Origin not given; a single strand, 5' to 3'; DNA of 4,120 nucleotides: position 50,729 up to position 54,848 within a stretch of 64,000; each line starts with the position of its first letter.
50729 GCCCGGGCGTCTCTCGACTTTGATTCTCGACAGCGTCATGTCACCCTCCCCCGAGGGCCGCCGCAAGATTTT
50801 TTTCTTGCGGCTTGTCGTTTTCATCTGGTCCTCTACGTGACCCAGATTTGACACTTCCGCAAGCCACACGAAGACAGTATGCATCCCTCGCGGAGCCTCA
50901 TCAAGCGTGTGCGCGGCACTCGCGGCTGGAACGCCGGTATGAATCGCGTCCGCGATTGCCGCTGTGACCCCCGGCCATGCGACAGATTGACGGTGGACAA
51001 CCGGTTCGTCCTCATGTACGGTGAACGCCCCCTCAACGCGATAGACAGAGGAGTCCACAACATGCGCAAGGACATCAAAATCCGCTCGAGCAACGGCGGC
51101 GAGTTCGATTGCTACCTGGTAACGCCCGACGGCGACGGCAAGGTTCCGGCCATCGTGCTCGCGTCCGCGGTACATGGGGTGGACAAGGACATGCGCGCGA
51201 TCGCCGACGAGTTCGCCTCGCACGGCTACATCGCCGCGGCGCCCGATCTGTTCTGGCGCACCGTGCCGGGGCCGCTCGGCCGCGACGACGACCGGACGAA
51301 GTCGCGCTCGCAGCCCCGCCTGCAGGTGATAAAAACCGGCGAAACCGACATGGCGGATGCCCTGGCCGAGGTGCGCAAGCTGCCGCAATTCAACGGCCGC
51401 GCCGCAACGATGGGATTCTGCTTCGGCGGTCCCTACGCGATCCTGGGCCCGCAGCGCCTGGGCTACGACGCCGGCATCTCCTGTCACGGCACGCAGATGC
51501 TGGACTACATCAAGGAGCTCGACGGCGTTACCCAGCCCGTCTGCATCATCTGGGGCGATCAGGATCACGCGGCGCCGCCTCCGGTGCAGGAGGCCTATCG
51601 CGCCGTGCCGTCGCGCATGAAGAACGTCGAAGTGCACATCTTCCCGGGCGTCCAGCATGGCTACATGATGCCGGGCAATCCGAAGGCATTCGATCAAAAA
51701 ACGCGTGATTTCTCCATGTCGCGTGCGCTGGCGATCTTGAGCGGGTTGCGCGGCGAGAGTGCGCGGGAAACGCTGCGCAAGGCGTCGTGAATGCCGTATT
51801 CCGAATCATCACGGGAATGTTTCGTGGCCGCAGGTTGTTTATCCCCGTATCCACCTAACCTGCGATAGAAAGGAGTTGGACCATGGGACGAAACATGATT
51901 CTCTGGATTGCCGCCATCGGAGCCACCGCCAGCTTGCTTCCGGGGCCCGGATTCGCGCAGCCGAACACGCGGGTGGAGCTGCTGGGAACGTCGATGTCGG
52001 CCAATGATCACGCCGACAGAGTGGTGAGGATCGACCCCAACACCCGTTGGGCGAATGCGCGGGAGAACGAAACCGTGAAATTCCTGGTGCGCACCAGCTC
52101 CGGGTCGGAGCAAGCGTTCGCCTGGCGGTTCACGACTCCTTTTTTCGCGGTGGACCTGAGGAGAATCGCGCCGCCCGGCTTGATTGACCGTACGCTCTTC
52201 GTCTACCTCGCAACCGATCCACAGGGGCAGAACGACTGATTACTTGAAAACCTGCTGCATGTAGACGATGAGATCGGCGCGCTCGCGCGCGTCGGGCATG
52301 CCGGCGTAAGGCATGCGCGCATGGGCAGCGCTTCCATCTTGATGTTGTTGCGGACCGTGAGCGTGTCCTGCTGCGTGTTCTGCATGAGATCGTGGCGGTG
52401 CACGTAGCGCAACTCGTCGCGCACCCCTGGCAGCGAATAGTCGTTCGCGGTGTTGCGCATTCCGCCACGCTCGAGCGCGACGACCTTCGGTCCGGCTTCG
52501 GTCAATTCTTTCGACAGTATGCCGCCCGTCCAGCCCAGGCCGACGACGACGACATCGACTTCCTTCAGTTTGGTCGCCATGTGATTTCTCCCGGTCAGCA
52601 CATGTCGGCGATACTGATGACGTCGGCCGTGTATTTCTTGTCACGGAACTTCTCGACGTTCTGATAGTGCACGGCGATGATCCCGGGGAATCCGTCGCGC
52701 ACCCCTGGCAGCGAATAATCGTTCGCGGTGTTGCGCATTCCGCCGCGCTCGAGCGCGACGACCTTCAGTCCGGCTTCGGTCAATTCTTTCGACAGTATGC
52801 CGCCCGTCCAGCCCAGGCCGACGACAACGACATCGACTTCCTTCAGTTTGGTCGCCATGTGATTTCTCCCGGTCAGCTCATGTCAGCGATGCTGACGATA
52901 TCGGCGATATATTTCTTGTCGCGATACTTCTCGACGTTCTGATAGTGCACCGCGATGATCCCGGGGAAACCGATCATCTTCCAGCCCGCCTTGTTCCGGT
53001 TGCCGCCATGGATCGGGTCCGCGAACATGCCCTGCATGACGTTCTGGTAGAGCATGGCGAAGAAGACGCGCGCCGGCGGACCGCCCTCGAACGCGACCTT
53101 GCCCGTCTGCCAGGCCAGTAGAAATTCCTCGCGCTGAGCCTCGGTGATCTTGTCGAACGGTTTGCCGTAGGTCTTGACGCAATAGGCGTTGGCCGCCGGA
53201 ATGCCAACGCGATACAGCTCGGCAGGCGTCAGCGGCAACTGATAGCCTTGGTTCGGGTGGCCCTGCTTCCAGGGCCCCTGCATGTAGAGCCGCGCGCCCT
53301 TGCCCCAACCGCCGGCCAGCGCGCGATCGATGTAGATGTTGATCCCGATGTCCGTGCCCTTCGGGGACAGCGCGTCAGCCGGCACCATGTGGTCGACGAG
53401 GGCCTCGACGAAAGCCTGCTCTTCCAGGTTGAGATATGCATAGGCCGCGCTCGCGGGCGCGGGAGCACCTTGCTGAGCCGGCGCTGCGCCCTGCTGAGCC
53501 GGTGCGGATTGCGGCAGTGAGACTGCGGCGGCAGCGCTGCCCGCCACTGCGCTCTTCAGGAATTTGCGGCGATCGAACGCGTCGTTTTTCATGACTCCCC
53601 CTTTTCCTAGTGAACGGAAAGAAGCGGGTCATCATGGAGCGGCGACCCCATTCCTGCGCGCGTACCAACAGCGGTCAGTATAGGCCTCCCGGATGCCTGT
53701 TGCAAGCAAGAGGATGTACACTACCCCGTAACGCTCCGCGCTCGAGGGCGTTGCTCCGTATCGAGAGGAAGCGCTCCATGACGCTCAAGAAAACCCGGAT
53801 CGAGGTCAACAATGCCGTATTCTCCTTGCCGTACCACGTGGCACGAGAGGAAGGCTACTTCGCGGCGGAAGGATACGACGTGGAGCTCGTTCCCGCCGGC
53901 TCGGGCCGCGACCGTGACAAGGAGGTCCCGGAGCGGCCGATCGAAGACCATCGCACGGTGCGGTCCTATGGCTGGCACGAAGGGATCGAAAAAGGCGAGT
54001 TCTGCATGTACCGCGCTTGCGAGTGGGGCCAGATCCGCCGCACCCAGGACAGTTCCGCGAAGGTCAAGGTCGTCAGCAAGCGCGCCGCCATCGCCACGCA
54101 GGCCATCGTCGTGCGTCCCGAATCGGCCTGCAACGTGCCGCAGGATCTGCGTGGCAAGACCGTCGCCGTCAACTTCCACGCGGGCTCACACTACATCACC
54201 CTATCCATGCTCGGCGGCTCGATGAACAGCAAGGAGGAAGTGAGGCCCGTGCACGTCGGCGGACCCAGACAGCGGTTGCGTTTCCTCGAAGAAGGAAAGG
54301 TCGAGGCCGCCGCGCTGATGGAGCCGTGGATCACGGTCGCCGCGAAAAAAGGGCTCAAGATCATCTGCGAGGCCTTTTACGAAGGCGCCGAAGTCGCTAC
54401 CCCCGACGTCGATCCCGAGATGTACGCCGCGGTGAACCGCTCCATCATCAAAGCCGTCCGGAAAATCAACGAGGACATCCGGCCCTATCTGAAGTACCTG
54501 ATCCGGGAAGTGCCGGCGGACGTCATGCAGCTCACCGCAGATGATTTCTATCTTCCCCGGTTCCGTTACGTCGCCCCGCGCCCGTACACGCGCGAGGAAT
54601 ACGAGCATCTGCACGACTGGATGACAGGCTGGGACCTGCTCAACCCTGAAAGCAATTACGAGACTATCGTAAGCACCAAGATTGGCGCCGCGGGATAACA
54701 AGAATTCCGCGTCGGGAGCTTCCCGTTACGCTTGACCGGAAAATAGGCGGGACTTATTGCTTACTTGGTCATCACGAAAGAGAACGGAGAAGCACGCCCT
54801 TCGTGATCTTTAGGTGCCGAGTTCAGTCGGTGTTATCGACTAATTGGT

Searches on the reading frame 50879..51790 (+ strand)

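Call 63: search_protein_families(library=pfam, proteins=[window:50879-51790:+], max_evalue=0.00001)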
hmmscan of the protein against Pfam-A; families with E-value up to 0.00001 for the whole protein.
window:50879-51790:+ (303 aa): 1 family
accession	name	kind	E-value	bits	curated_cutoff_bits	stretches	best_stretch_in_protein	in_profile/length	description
PF01738.24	DLH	-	2.8e-30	106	21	1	76-282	1-208/217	Dienelactone hydrolase family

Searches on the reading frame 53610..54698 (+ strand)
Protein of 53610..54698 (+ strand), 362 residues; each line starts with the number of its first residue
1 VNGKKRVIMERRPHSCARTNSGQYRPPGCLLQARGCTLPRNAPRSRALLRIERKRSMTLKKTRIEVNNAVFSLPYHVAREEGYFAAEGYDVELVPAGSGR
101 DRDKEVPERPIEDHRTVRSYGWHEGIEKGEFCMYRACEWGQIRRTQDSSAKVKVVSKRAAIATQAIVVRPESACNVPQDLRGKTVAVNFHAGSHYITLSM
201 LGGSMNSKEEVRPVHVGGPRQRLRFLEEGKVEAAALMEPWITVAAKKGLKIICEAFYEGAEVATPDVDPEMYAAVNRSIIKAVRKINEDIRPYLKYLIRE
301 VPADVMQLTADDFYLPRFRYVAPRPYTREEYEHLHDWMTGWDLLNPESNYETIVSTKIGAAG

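Call 63: search_protein_families(library=pfam, proteins=[window:53610-54698:+], max_evalue=0.00001)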
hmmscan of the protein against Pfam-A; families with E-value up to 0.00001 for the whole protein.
window:53610-54698:+ (362 aa): 1 family
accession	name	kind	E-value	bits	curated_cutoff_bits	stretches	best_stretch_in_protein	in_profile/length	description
PF09084.16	NMT1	-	8.1e-12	45.9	20.5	1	145-252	56-164/216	NMT1/THI5 like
